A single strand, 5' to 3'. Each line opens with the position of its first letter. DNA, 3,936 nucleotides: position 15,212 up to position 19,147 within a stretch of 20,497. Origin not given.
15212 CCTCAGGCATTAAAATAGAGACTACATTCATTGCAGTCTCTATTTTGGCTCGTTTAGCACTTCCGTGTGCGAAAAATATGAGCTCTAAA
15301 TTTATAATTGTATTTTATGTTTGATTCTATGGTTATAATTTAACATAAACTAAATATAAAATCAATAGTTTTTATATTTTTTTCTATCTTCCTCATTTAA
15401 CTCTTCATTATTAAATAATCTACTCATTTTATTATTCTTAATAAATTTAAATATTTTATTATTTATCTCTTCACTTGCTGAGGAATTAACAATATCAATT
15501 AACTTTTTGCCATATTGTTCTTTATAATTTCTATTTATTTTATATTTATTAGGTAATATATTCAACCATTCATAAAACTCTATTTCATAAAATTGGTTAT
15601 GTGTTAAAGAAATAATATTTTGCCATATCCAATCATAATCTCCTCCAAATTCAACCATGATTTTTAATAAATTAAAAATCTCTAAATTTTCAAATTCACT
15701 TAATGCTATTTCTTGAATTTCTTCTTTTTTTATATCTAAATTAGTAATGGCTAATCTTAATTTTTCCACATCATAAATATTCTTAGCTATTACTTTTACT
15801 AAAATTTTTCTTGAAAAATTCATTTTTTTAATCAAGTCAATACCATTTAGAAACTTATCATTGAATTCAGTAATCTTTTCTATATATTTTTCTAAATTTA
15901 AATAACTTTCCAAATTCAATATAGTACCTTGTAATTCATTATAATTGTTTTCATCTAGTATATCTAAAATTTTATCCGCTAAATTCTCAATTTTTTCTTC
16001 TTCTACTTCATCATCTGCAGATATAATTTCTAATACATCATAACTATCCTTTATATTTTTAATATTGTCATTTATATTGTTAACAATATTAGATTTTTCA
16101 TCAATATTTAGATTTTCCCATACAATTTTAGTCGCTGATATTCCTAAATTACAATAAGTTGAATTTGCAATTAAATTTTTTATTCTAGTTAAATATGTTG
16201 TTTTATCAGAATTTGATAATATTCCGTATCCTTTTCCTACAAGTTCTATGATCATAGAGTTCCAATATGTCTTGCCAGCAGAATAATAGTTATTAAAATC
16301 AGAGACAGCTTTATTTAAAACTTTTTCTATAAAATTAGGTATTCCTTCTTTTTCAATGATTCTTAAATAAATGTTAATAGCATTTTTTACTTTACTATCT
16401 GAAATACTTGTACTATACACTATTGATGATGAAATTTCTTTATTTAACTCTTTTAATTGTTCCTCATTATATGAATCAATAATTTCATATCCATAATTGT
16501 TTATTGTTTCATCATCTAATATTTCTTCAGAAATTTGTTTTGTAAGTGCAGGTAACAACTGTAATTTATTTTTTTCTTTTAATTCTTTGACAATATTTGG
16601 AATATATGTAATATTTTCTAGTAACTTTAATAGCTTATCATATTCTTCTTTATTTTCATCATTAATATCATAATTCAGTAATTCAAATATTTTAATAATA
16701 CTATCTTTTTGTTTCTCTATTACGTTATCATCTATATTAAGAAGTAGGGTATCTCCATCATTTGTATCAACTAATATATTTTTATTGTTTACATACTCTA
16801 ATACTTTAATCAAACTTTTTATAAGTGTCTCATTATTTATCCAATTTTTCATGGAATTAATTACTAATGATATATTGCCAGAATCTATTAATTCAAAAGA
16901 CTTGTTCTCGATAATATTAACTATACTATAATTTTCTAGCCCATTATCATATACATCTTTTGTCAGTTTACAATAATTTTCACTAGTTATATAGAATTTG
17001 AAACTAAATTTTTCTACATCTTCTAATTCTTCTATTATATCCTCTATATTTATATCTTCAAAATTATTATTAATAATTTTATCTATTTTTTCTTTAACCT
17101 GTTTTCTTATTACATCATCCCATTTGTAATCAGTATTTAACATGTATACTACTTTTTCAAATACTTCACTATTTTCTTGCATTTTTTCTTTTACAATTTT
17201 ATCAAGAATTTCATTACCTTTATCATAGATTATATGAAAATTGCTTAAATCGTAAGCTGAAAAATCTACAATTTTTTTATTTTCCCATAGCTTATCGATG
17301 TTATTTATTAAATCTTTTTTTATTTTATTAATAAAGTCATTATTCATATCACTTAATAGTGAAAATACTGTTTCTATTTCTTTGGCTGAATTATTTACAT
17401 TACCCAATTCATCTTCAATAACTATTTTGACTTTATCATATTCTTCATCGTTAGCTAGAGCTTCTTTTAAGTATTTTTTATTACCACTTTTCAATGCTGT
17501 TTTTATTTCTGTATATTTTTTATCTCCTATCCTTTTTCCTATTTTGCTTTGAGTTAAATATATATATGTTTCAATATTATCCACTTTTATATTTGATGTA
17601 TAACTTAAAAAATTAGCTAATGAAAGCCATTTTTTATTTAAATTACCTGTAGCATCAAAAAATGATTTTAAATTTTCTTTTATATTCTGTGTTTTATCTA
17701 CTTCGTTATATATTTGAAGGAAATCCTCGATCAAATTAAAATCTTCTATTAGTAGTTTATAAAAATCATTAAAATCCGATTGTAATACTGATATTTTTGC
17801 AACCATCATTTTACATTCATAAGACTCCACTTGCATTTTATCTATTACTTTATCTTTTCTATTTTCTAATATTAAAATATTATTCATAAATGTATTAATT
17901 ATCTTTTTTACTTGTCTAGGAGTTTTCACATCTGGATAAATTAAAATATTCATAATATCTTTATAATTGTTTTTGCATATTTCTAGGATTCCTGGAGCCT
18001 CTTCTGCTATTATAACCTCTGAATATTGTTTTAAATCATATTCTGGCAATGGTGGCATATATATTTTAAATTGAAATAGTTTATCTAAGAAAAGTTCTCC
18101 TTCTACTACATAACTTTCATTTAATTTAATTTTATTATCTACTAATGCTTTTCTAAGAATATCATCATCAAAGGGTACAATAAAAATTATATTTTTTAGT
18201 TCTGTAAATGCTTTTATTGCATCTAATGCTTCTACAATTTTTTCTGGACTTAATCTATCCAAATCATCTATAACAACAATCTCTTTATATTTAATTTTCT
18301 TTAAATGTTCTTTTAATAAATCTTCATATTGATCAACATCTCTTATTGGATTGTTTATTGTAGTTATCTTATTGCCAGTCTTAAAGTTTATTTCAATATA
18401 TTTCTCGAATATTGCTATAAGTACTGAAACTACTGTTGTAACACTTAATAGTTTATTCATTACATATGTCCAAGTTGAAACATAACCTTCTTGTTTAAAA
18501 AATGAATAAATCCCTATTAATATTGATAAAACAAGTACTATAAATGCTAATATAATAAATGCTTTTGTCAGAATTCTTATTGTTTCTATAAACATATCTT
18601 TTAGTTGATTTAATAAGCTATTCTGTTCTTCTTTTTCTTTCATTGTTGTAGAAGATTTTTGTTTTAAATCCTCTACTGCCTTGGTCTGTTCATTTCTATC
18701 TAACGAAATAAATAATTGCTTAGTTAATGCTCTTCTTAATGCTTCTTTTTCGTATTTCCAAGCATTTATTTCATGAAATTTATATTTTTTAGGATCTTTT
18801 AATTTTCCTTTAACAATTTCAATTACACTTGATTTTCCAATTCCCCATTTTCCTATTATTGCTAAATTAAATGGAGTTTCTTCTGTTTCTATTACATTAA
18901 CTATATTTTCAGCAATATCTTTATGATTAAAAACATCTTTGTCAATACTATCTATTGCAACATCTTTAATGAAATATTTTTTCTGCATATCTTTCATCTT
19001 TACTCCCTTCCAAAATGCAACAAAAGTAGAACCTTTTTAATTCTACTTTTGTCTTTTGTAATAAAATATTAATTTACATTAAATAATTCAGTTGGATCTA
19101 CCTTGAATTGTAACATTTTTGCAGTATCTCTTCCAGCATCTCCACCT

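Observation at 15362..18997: Giant membrane-inserted KAP NTPase with about 850 aa of unassigned C-terminus, directly downstream of an R-M pair: candidate uncharacterised defence gene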

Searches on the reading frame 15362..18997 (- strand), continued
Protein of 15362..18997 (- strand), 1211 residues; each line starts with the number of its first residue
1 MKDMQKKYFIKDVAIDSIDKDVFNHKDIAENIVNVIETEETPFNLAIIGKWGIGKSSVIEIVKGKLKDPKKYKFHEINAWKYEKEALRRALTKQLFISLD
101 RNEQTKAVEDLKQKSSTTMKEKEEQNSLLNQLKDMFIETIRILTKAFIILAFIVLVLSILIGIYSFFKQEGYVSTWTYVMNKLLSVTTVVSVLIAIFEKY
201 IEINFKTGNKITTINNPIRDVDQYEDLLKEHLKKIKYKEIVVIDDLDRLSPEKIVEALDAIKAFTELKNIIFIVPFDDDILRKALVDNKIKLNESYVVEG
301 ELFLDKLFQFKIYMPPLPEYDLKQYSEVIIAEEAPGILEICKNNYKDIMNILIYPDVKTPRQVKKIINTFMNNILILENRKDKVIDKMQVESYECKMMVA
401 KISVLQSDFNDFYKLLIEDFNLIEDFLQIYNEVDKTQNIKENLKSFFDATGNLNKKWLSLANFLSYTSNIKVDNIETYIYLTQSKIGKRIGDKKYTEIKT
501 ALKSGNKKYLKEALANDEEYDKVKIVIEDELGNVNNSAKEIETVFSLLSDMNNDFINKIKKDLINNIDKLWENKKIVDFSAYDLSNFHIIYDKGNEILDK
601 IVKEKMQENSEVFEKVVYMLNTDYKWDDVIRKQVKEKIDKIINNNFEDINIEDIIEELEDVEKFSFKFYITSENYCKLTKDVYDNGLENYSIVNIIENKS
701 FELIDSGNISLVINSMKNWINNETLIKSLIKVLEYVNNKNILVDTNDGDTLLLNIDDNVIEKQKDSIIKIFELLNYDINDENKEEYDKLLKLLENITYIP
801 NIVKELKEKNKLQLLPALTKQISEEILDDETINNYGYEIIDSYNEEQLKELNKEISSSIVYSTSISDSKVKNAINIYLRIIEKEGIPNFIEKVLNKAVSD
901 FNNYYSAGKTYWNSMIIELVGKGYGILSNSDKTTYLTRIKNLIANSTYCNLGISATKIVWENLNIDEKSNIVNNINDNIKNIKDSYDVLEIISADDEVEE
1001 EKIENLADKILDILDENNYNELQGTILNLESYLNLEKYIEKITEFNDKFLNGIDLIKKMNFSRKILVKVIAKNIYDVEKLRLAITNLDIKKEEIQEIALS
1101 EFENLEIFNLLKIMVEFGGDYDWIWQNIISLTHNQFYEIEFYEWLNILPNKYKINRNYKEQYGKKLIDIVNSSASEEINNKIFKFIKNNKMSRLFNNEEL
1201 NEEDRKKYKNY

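Call 75: find_encoding_contigs(protein=P0119, flank=8000, max_places=1)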
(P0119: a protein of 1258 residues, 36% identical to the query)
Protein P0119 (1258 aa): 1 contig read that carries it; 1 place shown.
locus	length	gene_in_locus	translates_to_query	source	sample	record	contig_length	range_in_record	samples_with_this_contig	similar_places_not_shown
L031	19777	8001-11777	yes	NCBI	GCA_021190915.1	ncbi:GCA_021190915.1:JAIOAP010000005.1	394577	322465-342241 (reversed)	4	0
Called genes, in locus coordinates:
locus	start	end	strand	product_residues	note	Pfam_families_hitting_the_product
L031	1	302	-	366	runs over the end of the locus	PF03845:Spore_permease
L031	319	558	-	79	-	-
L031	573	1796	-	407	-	PF25198:Spore_GerAC_N, PF05504:Spore_GerAC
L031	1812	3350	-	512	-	PF03323:GerA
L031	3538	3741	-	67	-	PF04070:DUF378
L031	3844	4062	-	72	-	PF00583:Acetyltransf_1 (faint)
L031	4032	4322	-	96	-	-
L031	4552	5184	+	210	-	PF06161:DUF975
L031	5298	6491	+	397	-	PF07690:MFS_1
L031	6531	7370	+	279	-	PF00581:Rhodanese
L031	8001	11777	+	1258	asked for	PF07693:KAP_NTPase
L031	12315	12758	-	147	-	PF06445:GyrI-like (weak), PF14526:Cass2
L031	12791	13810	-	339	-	-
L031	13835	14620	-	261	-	PF04542:Sigma70_r2, PF08281:Sigma70_r4_2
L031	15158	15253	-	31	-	PF16935:Hol_Tox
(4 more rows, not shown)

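Call 86: find_related_loci(query=A1, collection=metagenome_contigs, flank=10000)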
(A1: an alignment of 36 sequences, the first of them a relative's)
Query A1 (1295 aa) in metagenome_contigs; peptide patterns used: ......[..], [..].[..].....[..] (x = any residue, [..] = any of these).
412 stretches matched a pattern; 94 encode a relative of the query (tblastn E <= 1e-3); the best 80 are kept; 79 distinct loci.
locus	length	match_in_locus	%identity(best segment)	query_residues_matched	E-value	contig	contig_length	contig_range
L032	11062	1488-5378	46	1-1294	0e+0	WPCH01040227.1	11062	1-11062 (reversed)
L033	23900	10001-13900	45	1-1293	0e+0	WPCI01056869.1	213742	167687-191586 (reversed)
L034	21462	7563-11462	45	1-1293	0e+0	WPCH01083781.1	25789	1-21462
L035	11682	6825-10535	29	5-1275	2e-117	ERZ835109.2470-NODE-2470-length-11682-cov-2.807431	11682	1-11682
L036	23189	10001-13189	30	5-1080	2e-117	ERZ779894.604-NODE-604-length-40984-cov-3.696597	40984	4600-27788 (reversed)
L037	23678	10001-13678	28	5-1275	5e-112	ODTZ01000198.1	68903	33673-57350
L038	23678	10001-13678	28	5-1275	8e-112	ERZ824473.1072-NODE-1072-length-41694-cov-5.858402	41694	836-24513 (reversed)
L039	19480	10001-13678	28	5-1275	8e-112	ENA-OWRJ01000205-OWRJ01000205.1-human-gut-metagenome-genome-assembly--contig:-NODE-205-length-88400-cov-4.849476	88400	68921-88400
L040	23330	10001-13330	29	1-1136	1e-107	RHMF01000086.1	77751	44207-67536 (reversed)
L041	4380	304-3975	29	5-1268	2e-106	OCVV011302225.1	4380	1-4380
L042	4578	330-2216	36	5-634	3e-98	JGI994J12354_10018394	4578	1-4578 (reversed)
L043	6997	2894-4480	38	2-529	3e-93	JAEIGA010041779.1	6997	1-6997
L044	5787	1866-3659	35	5-602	1e-91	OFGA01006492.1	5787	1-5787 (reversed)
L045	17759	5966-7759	35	5-602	2e-91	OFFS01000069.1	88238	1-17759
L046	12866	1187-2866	34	5-577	5e-91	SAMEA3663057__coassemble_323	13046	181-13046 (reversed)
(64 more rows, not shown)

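Call 90: search_protein_families(library=padloc, alignment_id=A5, max_evalue=0.00001)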
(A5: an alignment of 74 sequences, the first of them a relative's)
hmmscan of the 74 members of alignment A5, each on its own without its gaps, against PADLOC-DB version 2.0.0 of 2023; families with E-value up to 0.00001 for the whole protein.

A. member 1, L033:7939-9639:+ (567 aa): 2 families
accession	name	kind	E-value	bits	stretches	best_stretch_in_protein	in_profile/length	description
PDLC05012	PDC-S39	-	1.5e-16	58.3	1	396-543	435-579/615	-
PDLC05011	PDC-S39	-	9e-12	42.4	1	397-545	418-563/595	-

B. families by the number of members that match (of 74 scanned): 465 families (the first 25 are shown)
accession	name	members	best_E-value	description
PDLC03954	RmrA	4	9.6e-09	-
PDLC02926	HTH_VI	3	1.4e-13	-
PDLC04142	capH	3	6.5e-09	capH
PDLC03952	RmrA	3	9.1e-08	-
PDLC03951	RmrA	3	1.1e-07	-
PDLC03040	REase_I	2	0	Type I restriction enzyme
PDLC03021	MTase_I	2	2.3e-180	Type I methyltransferase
PDLC03025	MTase_I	2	4.1e-173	Type I methyltransferase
PDLC03026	MTase_I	2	7.2e-68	Type I methyltransferase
PDLC04134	mad2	2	2.8e-61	mads_2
PDLC03048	REase_I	2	1.2e-51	Type I restriction enzyme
PDLC03335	MTase_II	2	1.7e-39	Type II methyltransferase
PDLC04178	HEC-01A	2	1.5e-32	-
PDLC04175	HEC-01A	2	2e-25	-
PDLC02980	AriA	2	9.6e-25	-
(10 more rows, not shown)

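Call 97: search_dna_similar(query=window:15362-18997:-, collection=phages, mode=protein, max_rows=8, max_evalue=0.001)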
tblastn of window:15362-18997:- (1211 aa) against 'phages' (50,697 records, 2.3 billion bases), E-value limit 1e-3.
No match.

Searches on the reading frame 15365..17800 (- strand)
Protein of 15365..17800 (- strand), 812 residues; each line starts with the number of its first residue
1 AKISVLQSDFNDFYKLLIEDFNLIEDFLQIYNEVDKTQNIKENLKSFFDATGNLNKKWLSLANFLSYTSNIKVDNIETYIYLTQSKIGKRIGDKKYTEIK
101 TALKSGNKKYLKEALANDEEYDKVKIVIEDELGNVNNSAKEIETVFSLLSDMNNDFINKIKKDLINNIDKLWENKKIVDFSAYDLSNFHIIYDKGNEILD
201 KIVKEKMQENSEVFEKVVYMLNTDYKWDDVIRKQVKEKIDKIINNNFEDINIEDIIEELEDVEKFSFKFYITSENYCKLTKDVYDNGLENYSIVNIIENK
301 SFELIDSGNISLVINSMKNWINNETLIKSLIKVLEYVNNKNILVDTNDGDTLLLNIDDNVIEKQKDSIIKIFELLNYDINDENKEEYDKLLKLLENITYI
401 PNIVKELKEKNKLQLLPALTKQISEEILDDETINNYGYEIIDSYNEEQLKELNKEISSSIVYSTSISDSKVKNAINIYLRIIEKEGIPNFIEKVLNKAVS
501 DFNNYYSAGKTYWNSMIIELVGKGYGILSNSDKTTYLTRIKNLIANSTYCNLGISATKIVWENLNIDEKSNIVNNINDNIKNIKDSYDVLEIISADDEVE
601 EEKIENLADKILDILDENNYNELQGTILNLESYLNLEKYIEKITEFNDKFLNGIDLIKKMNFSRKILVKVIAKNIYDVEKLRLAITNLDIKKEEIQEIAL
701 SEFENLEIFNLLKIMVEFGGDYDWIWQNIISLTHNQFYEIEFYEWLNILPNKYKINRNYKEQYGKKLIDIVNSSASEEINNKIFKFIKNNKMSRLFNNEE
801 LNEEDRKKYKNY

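Call 79: search_protein_representatives(alignment_id=A3)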
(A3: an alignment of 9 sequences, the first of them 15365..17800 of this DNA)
Query: 9 sequences, 832 profile positions. Proteins with E-value up to 0.001 (for the whole library): 170; up to 1e-10: 116; up to 1e-30: 73. The best 150 are listed.
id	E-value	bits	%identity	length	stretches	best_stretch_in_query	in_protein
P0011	2.2e-258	876.4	-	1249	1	1-830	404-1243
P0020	2.5e-251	853.0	-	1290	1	1-829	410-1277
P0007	9.8e-236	801.4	-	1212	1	1-829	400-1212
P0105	1.9e-226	770.7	-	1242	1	1-829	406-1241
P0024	1.8e-218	744.3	-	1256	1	1-829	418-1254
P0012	1.3e-197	675.3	-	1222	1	1-828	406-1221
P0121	3.8e-160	551.4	-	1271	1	1-830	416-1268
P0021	1.6e-154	532.7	-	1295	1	1-828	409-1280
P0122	9.6e-148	510.3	-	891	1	1-829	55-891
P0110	1.0e-147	510.3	-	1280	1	1-828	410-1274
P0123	9.6e-126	437.6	-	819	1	21-828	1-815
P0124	1.2e-125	437.2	-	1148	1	1-828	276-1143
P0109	3.6e-119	415.8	-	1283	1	1-829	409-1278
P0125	4.5e-114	399.0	-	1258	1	1-829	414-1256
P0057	4.2e-112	392.5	-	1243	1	1-829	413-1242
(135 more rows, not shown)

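Call 81: search_protein_families(library=padloc, alignment_id=A4, max_evalue=0.001)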
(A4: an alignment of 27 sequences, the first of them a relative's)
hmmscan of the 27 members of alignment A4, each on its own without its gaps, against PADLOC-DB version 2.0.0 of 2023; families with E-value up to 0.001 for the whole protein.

A. member 1, P0235 (1341 aa): 4 families
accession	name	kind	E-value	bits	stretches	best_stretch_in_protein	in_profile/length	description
PDLC02209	QatA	-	9.7e-20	68.7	2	233-350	189-295/646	-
PDLC02361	PifA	-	9.7e-19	65.4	2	18-146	7-125/720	PifA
PDLC02210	QatA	-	2.4e-13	47.4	1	45-130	26-111/593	-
PDLC04959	PDC-S20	-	8e-12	43.4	2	215-398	158-323/464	-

B. families by the number of members that match (of 27 scanned): 11 families
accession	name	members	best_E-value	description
PDLC02361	PifA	27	1.2e-26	PifA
PDLC02209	QatA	27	7.2e-23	-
PDLC02210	QatA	25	3.8e-23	-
PDLC04959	PDC-S20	19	1.6e-19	-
PDLC04956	PDC-S20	11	1.2e-11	-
PDLC04958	PDC-S20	6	9e-10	-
PDLC04957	PDC-S20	4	9.9e-09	-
PDLC04140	mad8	3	5.4e-05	mads_8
PDLC05031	PDC-S49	1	1.3e-05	-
PDLC05029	PDC-S49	1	2.5e-05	-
PDLC03925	OloA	1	0.00014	-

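Call 82: search_protein_families(library=pfam, alignment_id=A4, max_evalue=0.001)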
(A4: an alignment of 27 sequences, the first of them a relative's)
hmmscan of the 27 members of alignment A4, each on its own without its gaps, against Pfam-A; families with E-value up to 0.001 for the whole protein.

A. member 1, P0235 (1341 aa): 5 families
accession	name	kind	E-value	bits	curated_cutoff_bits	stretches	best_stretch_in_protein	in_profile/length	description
PF07693.20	KAP_NTPase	-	1.1e-28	100.8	20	1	34-352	3-241/293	KAP family P-loop domain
PF13401.12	AAA_22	-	4.5e-08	33.9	27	0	56-131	10-82/130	AAA domain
PF13191.12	AAA_16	-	3.1e-07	31.5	32.6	1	41-278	14-159/167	AAA ATPase domain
PF20693.3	YobI-ATPase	-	0.00014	22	27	1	53-281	16-240/363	YobI-like P-loop NTPase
PF00004.35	AAA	-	0.00041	21.2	21.2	0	224-302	38-119/131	ATPase family associated with various cellular activities (AAA)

B. families by the number of members that match (of 27 scanned): 10 families
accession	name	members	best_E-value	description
PF07693.20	KAP_NTPase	27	3.2e-38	KAP family P-loop domain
PF13401.12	AAA_22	20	4.5e-08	AAA domain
PF13191.12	AAA_16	10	1.1e-07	AAA ATPase domain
PF20693.3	YobI-ATPase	7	8.5e-10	YobI-like P-loop NTPase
PF00004.35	AAA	4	7.4e-05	ATPase family associated with various cellular activities (AAA)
PF01637.24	ATPase_2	3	2.6e-08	ATPase domain predominantly from Archaea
PF04286.17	DUF445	1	5.1e-06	Protein of unknown function (DUF445)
PF24883.2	NPHP3_N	1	6.7e-05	Nephrocystin 3, N-terminal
PF00005.33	ABC_tran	1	0.00035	ABC transporter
PF12775.13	AAA_7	1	0.00051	P-loop containing dynein motor region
